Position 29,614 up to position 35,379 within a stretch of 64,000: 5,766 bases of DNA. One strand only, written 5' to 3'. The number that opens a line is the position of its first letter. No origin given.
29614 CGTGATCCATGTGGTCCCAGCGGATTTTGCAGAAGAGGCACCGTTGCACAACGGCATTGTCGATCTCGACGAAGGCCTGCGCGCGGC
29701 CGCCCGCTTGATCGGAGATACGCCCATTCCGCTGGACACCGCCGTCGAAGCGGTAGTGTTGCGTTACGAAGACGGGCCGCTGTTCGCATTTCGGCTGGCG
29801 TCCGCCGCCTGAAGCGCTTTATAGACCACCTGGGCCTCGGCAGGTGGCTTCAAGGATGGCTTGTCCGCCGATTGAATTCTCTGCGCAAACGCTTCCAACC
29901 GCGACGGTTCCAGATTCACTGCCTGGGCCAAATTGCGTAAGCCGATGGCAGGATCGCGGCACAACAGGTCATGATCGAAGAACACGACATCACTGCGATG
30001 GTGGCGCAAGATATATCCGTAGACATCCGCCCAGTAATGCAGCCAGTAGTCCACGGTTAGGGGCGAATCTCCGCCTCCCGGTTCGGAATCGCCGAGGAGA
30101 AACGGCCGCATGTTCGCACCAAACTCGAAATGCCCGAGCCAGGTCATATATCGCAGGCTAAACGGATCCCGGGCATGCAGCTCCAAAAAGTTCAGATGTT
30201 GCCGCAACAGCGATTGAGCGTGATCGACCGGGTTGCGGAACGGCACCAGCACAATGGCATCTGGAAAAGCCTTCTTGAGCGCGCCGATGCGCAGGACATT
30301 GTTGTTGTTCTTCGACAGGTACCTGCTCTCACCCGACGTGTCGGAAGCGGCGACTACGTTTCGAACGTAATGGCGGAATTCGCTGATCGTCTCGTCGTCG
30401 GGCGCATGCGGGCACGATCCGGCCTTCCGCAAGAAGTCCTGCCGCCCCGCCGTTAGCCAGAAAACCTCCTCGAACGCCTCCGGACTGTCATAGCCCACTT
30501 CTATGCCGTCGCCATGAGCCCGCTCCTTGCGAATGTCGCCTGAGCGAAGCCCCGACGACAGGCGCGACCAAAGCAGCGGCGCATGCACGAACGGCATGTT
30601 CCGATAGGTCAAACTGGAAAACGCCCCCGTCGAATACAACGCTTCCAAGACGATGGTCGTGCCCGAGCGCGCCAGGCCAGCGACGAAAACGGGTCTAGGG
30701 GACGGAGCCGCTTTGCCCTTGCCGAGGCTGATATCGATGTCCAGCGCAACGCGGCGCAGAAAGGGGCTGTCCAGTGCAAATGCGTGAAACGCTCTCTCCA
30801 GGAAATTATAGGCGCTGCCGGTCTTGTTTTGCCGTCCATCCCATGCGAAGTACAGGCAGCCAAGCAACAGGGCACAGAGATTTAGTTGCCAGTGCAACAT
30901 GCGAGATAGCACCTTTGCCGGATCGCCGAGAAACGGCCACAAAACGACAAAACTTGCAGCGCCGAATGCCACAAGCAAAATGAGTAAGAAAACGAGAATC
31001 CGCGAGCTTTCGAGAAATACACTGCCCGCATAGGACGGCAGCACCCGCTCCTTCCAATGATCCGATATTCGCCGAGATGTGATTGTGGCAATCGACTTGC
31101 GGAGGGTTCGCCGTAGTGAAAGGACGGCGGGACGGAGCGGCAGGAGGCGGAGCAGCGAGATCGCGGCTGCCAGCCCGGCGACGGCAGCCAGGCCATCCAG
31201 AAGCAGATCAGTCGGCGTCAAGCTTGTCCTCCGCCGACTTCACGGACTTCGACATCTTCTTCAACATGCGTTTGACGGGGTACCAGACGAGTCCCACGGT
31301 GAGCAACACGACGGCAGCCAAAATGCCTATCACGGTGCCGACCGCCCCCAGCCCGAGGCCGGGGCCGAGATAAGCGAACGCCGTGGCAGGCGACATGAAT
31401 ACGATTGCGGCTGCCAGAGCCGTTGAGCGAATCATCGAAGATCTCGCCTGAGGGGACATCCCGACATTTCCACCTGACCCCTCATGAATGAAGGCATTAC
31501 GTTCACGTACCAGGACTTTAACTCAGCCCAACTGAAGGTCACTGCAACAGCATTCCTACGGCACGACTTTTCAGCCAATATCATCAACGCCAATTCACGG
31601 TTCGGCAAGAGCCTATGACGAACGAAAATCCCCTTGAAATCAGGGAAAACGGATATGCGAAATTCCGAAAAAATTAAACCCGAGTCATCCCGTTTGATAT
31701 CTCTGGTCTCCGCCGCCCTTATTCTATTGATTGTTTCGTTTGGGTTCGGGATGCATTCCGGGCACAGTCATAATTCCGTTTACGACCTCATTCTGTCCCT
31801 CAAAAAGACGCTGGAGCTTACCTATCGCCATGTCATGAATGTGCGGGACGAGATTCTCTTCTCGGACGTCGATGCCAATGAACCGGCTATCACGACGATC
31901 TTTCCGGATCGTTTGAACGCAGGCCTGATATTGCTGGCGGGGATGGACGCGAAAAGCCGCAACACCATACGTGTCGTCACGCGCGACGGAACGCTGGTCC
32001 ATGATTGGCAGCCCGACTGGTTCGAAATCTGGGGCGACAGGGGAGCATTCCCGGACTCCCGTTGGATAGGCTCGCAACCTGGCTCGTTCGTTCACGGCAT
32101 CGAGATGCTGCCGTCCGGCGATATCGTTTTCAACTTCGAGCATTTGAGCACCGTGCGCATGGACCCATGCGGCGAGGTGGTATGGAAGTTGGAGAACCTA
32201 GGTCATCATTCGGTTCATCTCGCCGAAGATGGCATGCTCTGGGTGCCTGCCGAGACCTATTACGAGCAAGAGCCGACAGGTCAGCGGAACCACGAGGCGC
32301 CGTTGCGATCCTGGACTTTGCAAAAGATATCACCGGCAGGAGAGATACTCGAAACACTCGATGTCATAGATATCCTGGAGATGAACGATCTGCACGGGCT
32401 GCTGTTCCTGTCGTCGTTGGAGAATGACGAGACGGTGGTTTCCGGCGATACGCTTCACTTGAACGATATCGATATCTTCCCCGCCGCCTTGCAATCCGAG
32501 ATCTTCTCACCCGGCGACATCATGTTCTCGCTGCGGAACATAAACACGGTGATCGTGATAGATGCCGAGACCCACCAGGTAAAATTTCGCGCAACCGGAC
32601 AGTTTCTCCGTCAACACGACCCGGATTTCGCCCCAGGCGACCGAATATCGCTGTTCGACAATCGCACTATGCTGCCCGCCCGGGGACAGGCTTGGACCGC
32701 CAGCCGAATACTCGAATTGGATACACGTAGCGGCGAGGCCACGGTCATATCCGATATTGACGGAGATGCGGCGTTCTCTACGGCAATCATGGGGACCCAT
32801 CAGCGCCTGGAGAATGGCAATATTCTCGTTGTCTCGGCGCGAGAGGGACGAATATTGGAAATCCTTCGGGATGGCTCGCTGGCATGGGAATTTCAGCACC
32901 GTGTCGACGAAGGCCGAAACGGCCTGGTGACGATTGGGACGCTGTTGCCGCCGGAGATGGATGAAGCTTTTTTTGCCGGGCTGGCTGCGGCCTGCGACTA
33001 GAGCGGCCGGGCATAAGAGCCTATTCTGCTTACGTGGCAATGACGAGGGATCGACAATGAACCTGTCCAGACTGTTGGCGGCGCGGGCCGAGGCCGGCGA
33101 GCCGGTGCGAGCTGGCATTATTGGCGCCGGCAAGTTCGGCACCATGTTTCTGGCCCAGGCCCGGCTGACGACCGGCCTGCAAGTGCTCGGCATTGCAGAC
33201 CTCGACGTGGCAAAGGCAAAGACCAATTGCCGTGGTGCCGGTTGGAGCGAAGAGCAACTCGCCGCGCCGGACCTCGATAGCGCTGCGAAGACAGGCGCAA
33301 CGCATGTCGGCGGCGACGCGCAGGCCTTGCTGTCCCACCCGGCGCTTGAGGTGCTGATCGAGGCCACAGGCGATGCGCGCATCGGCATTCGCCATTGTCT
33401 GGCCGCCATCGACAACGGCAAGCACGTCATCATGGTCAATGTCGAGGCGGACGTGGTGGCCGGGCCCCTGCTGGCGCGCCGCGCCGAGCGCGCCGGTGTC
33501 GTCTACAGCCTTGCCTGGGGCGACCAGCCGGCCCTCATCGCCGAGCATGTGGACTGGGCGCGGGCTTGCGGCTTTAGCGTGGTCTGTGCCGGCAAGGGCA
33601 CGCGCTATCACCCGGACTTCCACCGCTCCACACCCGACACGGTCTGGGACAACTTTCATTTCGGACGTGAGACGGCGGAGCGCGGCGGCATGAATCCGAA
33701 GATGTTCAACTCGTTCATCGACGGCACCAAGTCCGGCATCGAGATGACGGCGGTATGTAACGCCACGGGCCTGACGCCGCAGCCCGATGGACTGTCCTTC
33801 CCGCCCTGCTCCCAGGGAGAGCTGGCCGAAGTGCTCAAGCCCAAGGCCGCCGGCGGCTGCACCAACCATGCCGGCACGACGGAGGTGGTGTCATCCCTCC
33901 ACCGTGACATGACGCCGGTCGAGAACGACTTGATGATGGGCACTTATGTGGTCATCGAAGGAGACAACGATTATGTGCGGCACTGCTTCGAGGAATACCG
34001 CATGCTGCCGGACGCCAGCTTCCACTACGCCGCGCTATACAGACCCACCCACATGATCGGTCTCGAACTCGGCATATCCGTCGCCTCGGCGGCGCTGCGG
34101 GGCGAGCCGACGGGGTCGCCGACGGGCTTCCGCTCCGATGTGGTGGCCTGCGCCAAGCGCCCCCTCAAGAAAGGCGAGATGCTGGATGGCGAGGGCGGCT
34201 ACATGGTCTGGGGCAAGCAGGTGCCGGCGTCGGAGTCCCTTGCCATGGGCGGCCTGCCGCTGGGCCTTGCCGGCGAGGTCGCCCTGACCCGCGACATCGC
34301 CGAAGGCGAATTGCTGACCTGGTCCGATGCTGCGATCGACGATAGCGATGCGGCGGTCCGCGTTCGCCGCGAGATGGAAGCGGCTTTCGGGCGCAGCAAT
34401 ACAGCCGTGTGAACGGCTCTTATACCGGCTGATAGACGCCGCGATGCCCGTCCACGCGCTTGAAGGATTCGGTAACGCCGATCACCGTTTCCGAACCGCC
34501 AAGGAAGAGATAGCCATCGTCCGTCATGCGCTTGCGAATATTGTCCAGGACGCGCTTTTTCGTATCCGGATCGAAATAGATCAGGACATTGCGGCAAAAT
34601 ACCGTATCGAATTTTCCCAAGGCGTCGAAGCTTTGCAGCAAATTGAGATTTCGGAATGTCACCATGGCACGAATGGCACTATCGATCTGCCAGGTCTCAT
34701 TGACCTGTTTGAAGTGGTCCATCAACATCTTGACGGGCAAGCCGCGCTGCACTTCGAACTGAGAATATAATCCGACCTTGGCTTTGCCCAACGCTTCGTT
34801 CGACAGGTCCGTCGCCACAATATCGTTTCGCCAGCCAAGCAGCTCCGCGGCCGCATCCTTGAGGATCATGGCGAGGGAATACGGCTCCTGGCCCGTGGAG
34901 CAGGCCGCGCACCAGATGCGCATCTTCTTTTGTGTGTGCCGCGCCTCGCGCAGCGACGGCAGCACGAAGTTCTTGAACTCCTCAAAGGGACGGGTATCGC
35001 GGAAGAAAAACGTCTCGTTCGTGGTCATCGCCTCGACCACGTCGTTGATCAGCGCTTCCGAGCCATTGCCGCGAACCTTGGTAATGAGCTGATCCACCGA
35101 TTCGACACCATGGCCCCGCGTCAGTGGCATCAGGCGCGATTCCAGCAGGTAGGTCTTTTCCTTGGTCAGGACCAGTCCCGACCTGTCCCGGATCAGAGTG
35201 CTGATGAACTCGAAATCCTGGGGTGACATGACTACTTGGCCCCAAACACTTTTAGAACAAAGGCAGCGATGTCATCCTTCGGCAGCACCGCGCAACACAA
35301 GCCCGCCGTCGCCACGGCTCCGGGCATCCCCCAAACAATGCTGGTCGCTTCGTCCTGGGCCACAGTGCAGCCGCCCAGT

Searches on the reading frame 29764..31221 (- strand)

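Call 61: search_protein_families(library=pfam, proteins=[window:29764-31221:-], max_evalue=0.00001)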
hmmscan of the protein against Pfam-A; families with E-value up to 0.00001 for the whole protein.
window:29764-31221:- (485 aa): 1 family
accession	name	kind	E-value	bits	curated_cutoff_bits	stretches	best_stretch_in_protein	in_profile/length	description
PF13469.12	Sulfotransfer_3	-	7.4e-12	46.4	27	1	177-343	1-146/216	Sulfotransferase family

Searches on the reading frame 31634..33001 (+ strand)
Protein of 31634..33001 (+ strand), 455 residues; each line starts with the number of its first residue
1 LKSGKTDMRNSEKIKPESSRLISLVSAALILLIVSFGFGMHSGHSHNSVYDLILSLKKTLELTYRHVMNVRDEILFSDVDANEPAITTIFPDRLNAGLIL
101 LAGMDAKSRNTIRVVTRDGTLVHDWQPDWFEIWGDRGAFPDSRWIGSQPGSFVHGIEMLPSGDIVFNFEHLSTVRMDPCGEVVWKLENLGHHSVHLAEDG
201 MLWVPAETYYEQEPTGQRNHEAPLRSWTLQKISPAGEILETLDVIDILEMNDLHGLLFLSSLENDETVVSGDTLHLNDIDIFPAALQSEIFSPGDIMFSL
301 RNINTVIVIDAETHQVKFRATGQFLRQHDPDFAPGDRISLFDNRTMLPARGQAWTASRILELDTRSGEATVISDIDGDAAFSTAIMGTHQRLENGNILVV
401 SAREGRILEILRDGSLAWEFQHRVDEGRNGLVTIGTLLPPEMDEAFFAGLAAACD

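Call 61: search_protein_families(library=pfam, proteins=[window:31634-33001:+], max_evalue=0.00001)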
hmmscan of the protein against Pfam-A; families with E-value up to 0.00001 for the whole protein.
window:31634-33001:+ (455 aa): 2 families
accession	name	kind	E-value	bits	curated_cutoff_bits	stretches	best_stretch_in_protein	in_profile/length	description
PF14269.12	Arylsulfotran_2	-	6.6e-34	118.1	27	1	157-423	3-301/301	Arylsulfotransferase (ASST)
PF05935.17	Arylsulfotrans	-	1.9e-09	37.4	24.2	1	143-319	40-212/374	Arylsulfotransferase (ASST)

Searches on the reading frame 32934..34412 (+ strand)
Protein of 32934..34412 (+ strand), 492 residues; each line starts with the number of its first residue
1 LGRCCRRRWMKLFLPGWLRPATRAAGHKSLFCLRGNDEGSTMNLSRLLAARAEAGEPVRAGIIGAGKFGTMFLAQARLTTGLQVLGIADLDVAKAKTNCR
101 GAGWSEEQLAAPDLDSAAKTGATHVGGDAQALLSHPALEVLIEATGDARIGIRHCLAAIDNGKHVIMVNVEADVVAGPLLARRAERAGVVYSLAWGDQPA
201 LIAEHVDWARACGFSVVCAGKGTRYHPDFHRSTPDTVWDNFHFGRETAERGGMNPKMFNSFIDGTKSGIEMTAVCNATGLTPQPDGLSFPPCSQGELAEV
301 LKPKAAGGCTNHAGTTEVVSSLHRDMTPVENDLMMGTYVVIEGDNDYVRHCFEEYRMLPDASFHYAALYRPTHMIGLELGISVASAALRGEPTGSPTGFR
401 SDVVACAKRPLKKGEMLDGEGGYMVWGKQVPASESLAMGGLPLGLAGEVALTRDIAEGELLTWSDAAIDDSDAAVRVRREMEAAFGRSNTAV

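Call 61: search_protein_families(library=pfam, proteins=[window:32934-34412:+], max_evalue=0.00001)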
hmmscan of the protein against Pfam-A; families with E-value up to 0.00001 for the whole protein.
window:32934-34412:+ (492 aa): 2 families
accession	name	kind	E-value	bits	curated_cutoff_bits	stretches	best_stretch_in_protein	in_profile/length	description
PF21135.2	DRL_cat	-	9.8e-57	192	27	1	196-379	1-164/164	Oxidoreductase DRL, catalytic domain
PF03447.22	NAD_binding_3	-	9.3e-07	30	24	1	72-189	12-111/116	Homoserine dehydrogenase, NAD binding domain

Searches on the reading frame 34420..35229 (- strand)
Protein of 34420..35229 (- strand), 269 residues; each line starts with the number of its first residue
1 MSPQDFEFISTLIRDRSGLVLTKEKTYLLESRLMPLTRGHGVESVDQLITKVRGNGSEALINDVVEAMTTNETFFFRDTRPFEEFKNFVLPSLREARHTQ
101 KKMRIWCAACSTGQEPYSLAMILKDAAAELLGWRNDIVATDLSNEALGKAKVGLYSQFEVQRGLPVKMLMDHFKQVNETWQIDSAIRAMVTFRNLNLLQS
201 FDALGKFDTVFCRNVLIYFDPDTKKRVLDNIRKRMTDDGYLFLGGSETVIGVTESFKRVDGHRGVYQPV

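Call 61: search_protein_families(library=pfam, proteins=[window:34420-35229:-], max_evalue=0.00001)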
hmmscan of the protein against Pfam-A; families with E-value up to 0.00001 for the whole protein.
window:34420-35229:- (269 aa): 3 families
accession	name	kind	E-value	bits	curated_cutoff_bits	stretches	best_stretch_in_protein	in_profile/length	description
PF01739.24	CheR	-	2.9e-61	206.8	27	1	71-263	1-193/195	CheR methyltransferase, SAM binding domain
PF03705.20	CheR_N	-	1e-10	41.6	27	1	4-55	1-52/53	CheR methyltransferase, all-alpha domain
PF08242.18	Methyltransf_12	-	5.4e-07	30.7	30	0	190-241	51-98/98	Methyltransferase domain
